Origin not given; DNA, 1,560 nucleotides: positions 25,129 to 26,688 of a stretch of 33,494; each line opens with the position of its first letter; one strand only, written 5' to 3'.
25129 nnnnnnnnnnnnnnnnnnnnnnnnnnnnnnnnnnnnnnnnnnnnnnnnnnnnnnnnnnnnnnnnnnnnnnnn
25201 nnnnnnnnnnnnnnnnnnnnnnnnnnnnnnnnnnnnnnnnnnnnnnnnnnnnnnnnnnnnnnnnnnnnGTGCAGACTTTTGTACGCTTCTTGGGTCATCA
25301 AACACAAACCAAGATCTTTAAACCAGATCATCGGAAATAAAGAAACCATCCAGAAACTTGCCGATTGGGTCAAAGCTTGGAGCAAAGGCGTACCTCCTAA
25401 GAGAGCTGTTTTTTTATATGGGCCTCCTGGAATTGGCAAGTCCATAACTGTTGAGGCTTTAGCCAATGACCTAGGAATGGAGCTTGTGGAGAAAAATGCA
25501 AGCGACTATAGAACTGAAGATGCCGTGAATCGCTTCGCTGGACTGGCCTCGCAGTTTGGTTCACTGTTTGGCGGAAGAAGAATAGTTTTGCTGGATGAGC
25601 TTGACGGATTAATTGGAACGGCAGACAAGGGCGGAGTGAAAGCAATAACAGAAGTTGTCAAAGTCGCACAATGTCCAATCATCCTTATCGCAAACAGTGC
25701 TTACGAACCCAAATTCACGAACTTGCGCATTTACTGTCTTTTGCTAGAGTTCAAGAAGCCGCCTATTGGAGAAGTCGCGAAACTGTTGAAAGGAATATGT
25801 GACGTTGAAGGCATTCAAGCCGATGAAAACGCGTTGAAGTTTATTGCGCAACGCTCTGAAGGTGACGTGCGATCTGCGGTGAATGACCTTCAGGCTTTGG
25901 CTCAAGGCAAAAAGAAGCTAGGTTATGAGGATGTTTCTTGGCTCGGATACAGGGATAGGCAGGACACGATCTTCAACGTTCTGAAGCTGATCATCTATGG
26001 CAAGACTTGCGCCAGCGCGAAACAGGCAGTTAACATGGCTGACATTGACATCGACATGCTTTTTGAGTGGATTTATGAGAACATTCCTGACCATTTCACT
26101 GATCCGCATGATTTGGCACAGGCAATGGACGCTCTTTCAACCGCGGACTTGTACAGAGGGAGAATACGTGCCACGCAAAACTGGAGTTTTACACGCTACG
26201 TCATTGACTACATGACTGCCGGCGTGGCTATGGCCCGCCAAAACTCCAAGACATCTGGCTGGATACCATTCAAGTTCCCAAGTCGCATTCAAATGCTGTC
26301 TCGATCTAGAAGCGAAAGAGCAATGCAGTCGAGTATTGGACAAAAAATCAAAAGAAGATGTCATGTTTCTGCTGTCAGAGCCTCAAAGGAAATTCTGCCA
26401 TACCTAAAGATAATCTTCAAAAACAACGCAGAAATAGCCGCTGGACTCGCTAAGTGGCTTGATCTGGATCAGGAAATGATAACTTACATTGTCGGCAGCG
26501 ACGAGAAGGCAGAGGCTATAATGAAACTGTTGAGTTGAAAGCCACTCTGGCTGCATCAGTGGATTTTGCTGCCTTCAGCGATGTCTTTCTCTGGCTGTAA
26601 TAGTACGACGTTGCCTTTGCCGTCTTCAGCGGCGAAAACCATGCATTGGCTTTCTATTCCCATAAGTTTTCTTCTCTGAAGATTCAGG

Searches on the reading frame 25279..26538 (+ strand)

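Call 5: search_protein_families(library=pfam, proteins=[window:25279-26538:+], max_evalue=0.01)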
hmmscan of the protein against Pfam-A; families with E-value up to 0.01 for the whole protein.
window:25279-26538:+ (419 aa): 14 families
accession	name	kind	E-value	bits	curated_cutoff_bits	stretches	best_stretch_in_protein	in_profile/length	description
PF00004.35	AAA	-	1.2e-11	45.6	21.2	1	44-122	1-87/131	ATPase family associated with various cellular activities (AAA)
PF03215.21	Rad17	-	8e-09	36.1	23.8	1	4-78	8-83/186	Rad17 P-loop domain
PF21960.2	RCF1-5-like_lid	-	1.3e-06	28.7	27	1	169-208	2-42/43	RCF1/5-like, AAA+ ATPase lid domain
PF13191.12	AAA_16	-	3.4e-06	28.1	32.6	1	18-77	3-63/167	AAA ATPase domain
PF25361.1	AAA_lid_RFC1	-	1.1e-05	25.2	34.9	1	166-219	4-57/59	RFC1-like, AAA+ ATPase lid domain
PF05496.18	RuvB_N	-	1.8e-05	25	27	1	10-72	2-64/159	Holliday junction DNA helicase RuvB P-loop domain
PF05673.19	DUF815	-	0.00036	20.2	23.8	1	7-66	20-78/249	Protein of unknown function (DUF815)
PF16193.11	AAA_assoc_2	-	0.00045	20.9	34.3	1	178-213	4-39/81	AAA C-terminal domain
PF00910.28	RNA_helicase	-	0.00065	20.6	21.5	1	44-81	1-32/105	RNA helicase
PF22608.2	DNAX_ATPase_lid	-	0.00066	19.8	27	1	166-211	2-48/49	DNA polymerase III clamp loader subunit, ATPase lid domain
PF13521.12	AAA_28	-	0.0022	18.7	27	1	44-82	2-40/164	AAA domain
PF07728.20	AAA_5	-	0.0043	17.5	22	1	44-83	2-42/139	AAA domain (dynein-related subfamily)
PF13401.12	AAA_22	-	0.0067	17.2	27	0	41-82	5-49/130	AAA domain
PF13671.12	AAA_33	-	0.0089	16.8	27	0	44-74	2-32/143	AAA domain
